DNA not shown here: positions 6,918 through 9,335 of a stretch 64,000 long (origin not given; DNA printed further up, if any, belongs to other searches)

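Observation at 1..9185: Mbh-ordered Mrp membrane module with four antiporter-like subunits and no redox module in cis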

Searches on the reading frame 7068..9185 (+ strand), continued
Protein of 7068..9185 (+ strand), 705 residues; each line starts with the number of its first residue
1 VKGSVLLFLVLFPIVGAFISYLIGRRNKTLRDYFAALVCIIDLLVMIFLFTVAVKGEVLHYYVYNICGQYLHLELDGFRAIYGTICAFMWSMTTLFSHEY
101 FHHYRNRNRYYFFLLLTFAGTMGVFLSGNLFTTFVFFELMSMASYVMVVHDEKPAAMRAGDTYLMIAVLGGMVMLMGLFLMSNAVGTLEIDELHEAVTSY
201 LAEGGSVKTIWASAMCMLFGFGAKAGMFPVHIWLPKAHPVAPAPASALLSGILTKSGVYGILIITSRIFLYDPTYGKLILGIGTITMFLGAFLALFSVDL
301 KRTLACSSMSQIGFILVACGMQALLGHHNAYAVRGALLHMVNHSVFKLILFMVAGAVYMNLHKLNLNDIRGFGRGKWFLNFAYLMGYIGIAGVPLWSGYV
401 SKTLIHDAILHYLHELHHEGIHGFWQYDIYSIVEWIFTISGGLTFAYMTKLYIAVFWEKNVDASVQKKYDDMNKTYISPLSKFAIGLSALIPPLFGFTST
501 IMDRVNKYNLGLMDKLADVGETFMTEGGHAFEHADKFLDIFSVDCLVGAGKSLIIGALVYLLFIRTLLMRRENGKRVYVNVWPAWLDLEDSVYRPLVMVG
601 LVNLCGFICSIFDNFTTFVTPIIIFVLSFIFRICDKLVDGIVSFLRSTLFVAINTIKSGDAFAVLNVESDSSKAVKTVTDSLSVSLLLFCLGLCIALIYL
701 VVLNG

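Call 25: search_protein_families(library=pfam, proteins=[L017:2-1396:-, L034:1351-1995:+, L015:2302-2622:+, L033:12173-13531:+, L015:13865-15199:+, L024:13700-14644:+, L011:16472-17932:+, L057:16063-16818:+, L065:1293-2279:-, L009:19352-20980:+], max_evalue=0.0001)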
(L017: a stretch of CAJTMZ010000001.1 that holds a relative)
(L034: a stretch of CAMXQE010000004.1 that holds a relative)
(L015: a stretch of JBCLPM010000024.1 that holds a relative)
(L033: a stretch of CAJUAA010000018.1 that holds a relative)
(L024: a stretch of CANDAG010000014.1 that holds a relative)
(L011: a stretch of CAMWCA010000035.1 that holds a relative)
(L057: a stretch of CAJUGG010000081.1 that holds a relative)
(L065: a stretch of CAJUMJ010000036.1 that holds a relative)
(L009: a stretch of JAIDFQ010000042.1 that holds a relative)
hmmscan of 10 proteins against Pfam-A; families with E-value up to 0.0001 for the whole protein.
L017:2-1396:- (465 aa): 3 families
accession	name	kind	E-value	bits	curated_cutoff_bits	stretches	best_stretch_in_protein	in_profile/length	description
PF00768.25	Peptidase_S11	-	2.8e-59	200.9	27.6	1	64-295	6-237/239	D-alanyl-D-alanine carboxypeptidase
PF13354.11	Beta-lactamase2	-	4.1e-06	26.7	22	1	86-227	14-154/214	Beta-lactamase enzyme family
PF02113.21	Peptidase_S13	-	4.5e-06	26.1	22.8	0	59-118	5-64/444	D-Ala-D-Ala carboxypeptidase 3 (S13) family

L034:1351-1995:+ (214 aa): 3 families
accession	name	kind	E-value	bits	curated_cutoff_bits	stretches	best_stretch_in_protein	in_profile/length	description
PF02390.23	Methyltransf_4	-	1.5e-43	148.7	24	1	38-208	2-171/173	Putative methyltransferase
PF24675.1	NpmA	-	1e-06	28.6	60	1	30-107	16-95/214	16S rRNA (adenine(1408)-N(1))-methyltransferase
PF13649.12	Methyltransf_25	-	2.5e-05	25.3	27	1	43-115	3-70/97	Methyltransferase domain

L015:2302-2622:+ (106 aa): 4 families
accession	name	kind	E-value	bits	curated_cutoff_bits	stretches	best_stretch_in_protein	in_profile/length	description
PF00085.26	Thioredoxin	-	9.1e-33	112.8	23.5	1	4-102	4-102/103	Thioredoxin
PF13098.12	Thioredoxin_2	-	6.6e-09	36.5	27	1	15-100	2-103/104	Thioredoxin-like domain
PF13899.12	Thioredoxin_7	-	1.1e-05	25.9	27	1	12-37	11-36/83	Thioredoxin-like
PF14595.12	Thioredoxin_9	-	7.7e-05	23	25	1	20-82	43-107/129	Thioredoxin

L033:12173-13531:+ (452 aa): 2 families
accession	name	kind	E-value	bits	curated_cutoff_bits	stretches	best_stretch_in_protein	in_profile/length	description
PF01554.23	MatE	-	6.1e-51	172.7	24.9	2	26-184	1-158/161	MatE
PF13440.11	Polysacc_synt_3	-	4.9e-05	23.2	23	0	17-70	174-227/293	Polysaccharide biosynthesis protein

L015:13865-15199:+ (444 aa): 4 families
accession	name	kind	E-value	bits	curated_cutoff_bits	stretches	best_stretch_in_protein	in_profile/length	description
PF13365.12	Trypsin_2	-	1.7e-11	45.5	27.6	1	168-310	3-144/144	Trypsin-like peptidase domain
PF13180.12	PDZ_2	-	9e-11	42.4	27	1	356-433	8-78/80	PDZ domain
PF17820.7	PDZ_6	-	5.5e-07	29.7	27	1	371-416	2-47/54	PDZ domain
PF00595.29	PDZ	-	1.3e-05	26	23.2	1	362-421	23-79/81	PDZ domain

L024:13700-14644:+ (314 aa): 1 family
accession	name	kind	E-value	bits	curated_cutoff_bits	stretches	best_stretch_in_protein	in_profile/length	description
PF01966.28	HD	-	9.1e-14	52.2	22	1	162-280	2-115/116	HD domain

L011:16472-17932:+ (486 aa): 10 families
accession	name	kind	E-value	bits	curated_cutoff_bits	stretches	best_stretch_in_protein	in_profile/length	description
PF05958.17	tRNA_U5-meth_tr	-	1.5e-21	77.3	23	1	299-478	168-354/357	tRNA (Uracil-5-)-methyltransferase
PF13847.12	Methyltransf_31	-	1.1e-13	51.5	27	1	334-441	4-113/145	Methyltransferase domain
PF01938.26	TRAM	-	4.4e-11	42.9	21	1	9-62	4-60/61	TRAM domain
PF13649.12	Methyltransf_25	-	1.7e-08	35.5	27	1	337-397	1-61/97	Methyltransferase domain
PF05175.20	MTS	-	8e-08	32.5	23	1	334-431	32-128/170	Methyltransferase small domain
PF03602.21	Cons_hypoth95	-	2.2e-07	31.2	24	1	334-441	42-155/182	Conserved hypothetical protein 95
PF02475.24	TRM5-TYW2_MTfase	-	3.4e-06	27.6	28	1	334-414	37-114/164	TRM5/TYW2 methyltransferase domain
PF09445.16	Methyltransf_15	-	9.5e-06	25.7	22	1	335-418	2-85/165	RNA cap guanine-N2 methyltransferase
PF06325.19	PrmA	-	1.1e-05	25.5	22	1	332-409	160-231/296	Ribosomal protein L11 methyltransferase (PrmA)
PF08241.18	Methyltransf_11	-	1.4e-05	26.1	21.2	1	339-395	2-55/95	Methyltransferase domain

L057:16063-16818:+ (251 aa): 7 families
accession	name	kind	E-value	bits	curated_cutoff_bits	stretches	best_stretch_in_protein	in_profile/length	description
PF00005.33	ABC_tran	-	9.2e-43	146.6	25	1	28-176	1-137/137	ABC transporter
PF13304.12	AAA_21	-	7.9e-13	49.6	27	1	131-206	221-299/304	AAA domain, putative AbiEii toxin, Type IV TA system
PF02463.25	SMC_N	-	2.9e-09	37.1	40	1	34-212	21-204/220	RecF/RecN/SMC N terminal domain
PF13175.12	AAA_15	-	9.1e-06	26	32.1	0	28-112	14-92/374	AAA ATPase domain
PF13191.12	AAA_16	-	2.4e-05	25.3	32.6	1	35-74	19-59/167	AAA ATPase domain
PF09818.15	ABC_ATPase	-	2.9e-05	23.7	23.2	0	146-179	156-189/283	P-loop domain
PF03193.22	RsgA_GTPase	-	3.6e-05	24.1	30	1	26-81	95-147/174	RsgA GTPase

L065:1293-2279:- (328 aa): 4 families
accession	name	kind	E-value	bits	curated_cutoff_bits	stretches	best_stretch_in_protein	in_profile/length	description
PF02558.23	ApbA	-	2.1e-29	102.5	22.2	1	25-173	1-147/150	Ketopantoate reductase PanE/ApbA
PF08546.17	ApbA_C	-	2.6e-19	70.3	22.7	1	202-323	1-122/125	Ketopantoate reductase PanE/ApbA C terminal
PF03807.23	F420_oxidored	-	1.3e-06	29.4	21.6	1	27-126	4-93/94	NADP oxidoreductase coenzyme F420-dependent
PF00070.33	Pyr_redox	-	5.4e-05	24.1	22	0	25-62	2-39/82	Pyridine nucleotide-disulphide oxidoreductase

L009:19352-20980:+ (542 aa): 1 family
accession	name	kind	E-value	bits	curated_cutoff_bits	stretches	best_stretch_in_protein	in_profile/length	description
PF00005.33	ABC_tran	-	2.5e-44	151.7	25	2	64-215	2-137/137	ABC transporter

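Call 27: search_solved_structures(query=window:7068-9182:+, max_evalue=1e-20, show_alignments=2)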
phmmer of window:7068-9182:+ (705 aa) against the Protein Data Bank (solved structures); distinct sequences matched with E-value up to 1e-20: 20.
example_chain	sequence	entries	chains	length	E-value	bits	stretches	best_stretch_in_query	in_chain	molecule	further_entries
6cfw_H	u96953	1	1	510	3.7e-50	174.5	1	6-408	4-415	Monovalent cation/H+ antiporter subunit D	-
7qru_D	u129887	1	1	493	1.6e-37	132.8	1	7-505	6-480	Na+/H+ antiporter subunit D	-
6u8y_X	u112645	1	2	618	4.2e-37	131.4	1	8-410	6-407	NADH dehydrogenase subunit M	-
6u8y_H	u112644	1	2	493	1.2e-31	113.4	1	5-409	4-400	NADH dehydrogenase subunit N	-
7qru_A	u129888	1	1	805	1.9e-31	112.7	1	21-466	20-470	Na+/H+ antiporter subunit A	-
6z16_A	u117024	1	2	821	2.6e-31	112.2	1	75-439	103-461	Multisubunit Na+/H+ antiporter, A subunit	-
6z16_D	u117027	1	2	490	4.8e-29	104.7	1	94-408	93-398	Multisubunit Na+/H+ antiporter, D subunit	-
6hum_F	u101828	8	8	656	2.9e-27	98.9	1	75-412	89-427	NADH dehydrogenase subunit 5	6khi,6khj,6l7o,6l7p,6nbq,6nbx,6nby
7d3u_D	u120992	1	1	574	5.2e-27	98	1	5-405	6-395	Monovalent Na+/H+ antiporter subunit D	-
7eu3_F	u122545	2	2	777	1.7e-26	96.3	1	18-456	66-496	NAD(P)H-quinone oxidoreductase subunit F | NADH-plastoquinone oxidoreductase subunit 5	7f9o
3rko_L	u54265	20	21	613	3.6e-26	95.2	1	71-437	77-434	NADH-QUINONE OXIDOREDUCTASE SUBUNIT L | Proton-translocating NADH-quinone oxidoreductase, chain L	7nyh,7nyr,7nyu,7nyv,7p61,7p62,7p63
7z7r_L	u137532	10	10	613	3.6e-26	95.2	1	71-437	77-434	NADH dehydrogenase subunit L | NADH-quinone oxidoreductase subunit L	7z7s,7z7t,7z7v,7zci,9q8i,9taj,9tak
8e9g_L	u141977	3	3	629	2.8e-25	92.3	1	8-410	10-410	NADH-quinone oxidoreductase, L subunit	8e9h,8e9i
7wff_F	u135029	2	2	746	2.9e-25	92.3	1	28-430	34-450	NAD(P)H-quinone oxidoreductase subunit 5, chloroplastic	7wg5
9grx_F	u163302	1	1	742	4.1e-25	91.8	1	15-456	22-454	NAD(P)H-quinone oxidoreductase subunit 5, chloroplastic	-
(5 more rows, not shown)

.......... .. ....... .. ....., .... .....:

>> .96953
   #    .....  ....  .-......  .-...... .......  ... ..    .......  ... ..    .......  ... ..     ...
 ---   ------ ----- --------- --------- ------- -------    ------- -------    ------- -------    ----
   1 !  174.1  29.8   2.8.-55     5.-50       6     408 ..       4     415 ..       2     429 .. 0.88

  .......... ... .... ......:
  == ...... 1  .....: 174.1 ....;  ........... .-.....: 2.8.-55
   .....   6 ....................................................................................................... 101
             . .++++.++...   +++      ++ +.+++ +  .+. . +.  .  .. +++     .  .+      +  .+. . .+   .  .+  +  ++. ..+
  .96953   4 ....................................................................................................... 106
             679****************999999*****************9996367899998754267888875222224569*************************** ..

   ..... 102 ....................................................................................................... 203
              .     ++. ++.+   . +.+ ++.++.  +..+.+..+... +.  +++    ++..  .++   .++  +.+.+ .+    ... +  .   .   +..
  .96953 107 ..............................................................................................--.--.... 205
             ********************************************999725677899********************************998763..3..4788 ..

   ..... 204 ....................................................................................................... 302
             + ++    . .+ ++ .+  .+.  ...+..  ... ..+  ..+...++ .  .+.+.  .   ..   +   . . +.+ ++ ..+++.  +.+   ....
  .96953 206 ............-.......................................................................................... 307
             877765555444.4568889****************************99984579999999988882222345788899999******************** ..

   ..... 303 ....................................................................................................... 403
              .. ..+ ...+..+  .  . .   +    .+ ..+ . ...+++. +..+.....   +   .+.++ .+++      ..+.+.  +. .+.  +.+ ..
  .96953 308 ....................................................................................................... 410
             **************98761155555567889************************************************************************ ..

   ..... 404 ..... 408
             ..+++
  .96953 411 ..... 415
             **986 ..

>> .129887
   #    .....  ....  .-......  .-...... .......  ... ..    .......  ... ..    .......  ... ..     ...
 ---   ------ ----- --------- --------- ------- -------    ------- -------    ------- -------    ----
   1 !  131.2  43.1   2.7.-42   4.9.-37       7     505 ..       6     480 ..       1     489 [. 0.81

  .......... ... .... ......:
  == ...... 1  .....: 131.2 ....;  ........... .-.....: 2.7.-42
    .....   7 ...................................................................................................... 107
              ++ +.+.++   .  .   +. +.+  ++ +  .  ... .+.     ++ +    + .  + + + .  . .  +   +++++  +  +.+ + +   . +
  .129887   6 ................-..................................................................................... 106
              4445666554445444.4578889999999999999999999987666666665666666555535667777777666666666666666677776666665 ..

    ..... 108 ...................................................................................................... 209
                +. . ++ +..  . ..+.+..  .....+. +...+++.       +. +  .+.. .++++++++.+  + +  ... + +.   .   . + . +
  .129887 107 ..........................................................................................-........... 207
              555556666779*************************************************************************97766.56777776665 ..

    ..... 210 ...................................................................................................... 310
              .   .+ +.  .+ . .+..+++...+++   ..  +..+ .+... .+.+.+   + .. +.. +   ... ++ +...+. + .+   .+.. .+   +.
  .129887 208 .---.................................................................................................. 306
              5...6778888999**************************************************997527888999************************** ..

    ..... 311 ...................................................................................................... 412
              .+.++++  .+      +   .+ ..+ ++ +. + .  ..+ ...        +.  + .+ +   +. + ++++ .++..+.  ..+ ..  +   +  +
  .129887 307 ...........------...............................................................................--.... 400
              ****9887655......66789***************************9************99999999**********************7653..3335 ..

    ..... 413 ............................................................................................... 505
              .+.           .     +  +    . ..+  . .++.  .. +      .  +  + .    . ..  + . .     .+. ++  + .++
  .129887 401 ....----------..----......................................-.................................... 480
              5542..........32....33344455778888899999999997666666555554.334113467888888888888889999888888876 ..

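Call 43: predict_structure(alignment_id=A1)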
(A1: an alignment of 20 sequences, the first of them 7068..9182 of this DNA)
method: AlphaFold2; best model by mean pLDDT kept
length: 705 residues; sequences in the alignment: 20
mean_pLDDT: 75.6   pTM: 0.77
mean pLDDT of the five models: 75.6, 74.9, 72.8, 71.8, 70.7
residues with pLDDT >= 90: 152; 70-90: 340; 50-70: 124; < 50: 89
segments of 3 or more residues with pLDDT < 50: 227-241, 506-508, 528-535, 642-690, 703-705
pLDDT, mean of each block of 10 residues (from residue 1): 79 93 89 92 93 87 86 91 89 80 70 89 92 91 73 65 76 90 92 92 92 90 61 43 55 76 89 89 88 83 77 88 81 85 83 82 84 90 89 76 83 78 72 86 87 90 88 84 89 74 51 78 64 48 67 80 86 82 66 63 65 61 59 54 42 31 30 39 43 52 50
secondary structure, 60 per line:
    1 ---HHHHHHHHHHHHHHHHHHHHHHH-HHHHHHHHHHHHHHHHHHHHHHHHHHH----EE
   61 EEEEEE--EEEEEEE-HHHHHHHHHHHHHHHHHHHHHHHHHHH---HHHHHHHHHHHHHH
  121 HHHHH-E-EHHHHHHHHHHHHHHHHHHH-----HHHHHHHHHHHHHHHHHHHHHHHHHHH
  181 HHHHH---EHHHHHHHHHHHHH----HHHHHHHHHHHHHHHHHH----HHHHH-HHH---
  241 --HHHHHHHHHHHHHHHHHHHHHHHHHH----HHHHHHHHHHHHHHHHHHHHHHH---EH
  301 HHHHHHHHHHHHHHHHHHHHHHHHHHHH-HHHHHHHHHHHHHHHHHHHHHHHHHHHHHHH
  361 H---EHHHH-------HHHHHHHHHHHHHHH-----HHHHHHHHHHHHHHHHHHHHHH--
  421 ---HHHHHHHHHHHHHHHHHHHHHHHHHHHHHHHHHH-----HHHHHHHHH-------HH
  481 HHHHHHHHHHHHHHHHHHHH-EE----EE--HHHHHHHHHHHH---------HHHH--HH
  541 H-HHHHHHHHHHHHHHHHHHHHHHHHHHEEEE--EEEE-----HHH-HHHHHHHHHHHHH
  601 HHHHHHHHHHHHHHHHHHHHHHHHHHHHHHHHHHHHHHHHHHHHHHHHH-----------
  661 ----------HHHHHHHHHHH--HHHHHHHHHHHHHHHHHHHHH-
elements in order (helices of 4 or more, strands of 3 or more residues): H4-26 H28-54 E59-66 E69-75 H77-103 H107-125 H130-148 H154-185 H190-202 H207-224 H229-233 H243-268 H273-295 H300-328 H330-361 H366-369 H377-391 H397-418 H424-457 H463-471 H479-500 H512-523 H533-536 H543-568 E569-572 E575-578 H588-649 H671-681 H684-704
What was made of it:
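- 7068..9185 (+): Terminal antiporter-like subunit (705 aa). It consists of a 14-TM core, a further TM helix, a long amphipathic lateral helix (about 588-649 or longer) and a C-terminal TM anchor (684-704). AF2 model with pLDDT 75.6 gives helix 588-649 and TM 684-704 (call 43).
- The predicted lateral helix has only moderate confidence (pLDDT about 55-65; residues 642-690 below 50) (call 43).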

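Call 51: fold_search(model_id=the predicted structure, library=pdb)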
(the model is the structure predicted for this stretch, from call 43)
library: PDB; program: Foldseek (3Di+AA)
matches with E <= 10: 564; with E <= 0.001: 193
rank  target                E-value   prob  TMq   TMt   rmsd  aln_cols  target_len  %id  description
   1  6z16_A                5.2e-19  1.00  0.68  0.61  12.9       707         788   21  Structure of the Mrp antiporter complex (released 2020-08-12)
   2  9a6h_A                5.7e-18  1.00  0.70  0.62  15.2       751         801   19  Integrative model of MRPA-MRPD by crosslinking MS and deep learning (released 2024-09-18)
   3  9a6h_B                7.0e-18  1.00  0.60  0.84   4.6       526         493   21  Integrative model of MRPA-MRPD by crosslinking MS and deep learning (released 2024-09-18)
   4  7qru_A                8.5e-18  1.00  0.68  0.60  12.9       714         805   20  Structure of Bacillus pseudofirmus Mrp antiporter complex, monomer (released 2022-11-09)
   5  8e9g_L                9.6e-18  1.00  0.68  0.76  14.3       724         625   22  Mycobacterial respiratory complex I with both quinone positions modelled (released 2022-10-12)
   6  6khj_F                1.1e-17  1.00  0.67  0.73  14.0       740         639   18  Supercomplex for electron transfer (released 2020-02-12)
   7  8e9i_L                1.6e-17  1.00  0.68  0.77  14.6       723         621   21  Mycobacterial respiratory complex I, semi-inserted quinone (released 2022-10-12)
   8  9grx_F                2.6e-17  1.00  0.70  0.68   9.7       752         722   18  NDH-PSI-LHCI supercomplex from S. oleracea (released 2025-02-12)
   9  6cfw_H                7.3e-17  1.00  0.56  0.77   6.6       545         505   25  cryoEM structure of a respiratory membrane-bound hydrogenase (released 2018-05-23)
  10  7qru_D                1.1e-16  1.00  0.60  0.84   4.4       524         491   26  Structure of Bacillus pseudofirmus Mrp antiporter complex, monomer (released 2022-11-09)
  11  7o6y_5                1.2e-16  1.00  0.68  0.73  15.3       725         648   17  Cryo-EM structure of respiratory complex I under turnover (released 2021-11-10)
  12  6yj4_L                1.8e-16  1.00  0.68  0.73  14.9       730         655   19  Structure of Yarrowia lipolytica complex I at 2.7 A (released 2020-08-12)
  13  6z16_D                2.4e-16  1.00  0.58  0.82   4.5       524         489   21  Structure of the Mrp antiporter complex (released 2020-08-12)
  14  7zm7_5                3.1e-16  1.00  0.67  0.70   5.8       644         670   20  CryoEM structure of mitochondrial complex I from Chaetomium thermophilum (inhibited by DDM) (released 2022-11-30)
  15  7z0s_C                3.7e-16  1.00  0.62  0.72   8.7       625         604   19  Structure of the Escherichia coli formate hydrogenlyase complex (anaerobic preparation, without formate dehydrogenase  (released 2022-09-28)
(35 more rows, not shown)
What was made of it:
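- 7068..9185 (+): Best full-length Foldseek matches are MrpA 6z16_A (5e-19), NuoL and NdhF (call 51).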
